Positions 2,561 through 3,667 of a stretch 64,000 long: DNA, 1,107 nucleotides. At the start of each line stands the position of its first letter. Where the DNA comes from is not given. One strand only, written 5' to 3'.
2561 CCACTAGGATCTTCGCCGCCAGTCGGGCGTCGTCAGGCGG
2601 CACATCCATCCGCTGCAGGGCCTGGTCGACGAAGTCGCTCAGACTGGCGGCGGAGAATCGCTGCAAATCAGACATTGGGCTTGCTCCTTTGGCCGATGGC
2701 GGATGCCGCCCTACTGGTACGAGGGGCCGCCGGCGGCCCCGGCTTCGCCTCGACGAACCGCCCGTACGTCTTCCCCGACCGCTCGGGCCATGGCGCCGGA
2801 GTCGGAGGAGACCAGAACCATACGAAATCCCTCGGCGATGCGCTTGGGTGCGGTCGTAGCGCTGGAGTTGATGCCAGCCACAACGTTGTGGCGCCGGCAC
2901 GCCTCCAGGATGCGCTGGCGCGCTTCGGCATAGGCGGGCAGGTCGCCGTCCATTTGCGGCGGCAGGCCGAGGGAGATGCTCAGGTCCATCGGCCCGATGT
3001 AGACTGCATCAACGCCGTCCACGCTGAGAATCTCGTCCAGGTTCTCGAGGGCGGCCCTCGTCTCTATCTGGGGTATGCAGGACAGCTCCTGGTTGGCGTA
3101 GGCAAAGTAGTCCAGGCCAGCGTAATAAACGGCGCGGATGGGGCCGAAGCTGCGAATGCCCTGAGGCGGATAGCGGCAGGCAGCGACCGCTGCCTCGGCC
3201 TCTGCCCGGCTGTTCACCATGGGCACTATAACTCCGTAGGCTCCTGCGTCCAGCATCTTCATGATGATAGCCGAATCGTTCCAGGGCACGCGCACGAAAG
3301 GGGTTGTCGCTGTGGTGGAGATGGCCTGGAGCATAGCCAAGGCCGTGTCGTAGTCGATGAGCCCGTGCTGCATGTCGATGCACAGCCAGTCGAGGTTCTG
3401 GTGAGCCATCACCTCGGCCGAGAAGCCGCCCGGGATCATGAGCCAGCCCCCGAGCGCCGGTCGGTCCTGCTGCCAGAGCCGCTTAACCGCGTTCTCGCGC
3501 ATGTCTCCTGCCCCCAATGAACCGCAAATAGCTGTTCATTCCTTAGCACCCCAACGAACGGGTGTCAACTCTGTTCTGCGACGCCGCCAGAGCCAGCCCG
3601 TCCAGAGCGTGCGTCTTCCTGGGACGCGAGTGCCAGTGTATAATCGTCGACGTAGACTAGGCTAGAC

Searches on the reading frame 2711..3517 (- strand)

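Call 72: search_protein_families(library=pfam, proteins=[window:2711-3517:-], max_evalue=0.0001)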
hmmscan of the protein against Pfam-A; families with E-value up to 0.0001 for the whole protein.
window:2711-3517:- (268 aa): 1 family
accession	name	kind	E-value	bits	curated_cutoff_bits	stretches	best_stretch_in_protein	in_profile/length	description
PF03328.21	HpcH_HpaI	-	2.8e-39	135.1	25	1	34-244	14-219/221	HpcH/HpaI aldolase/citrate lyase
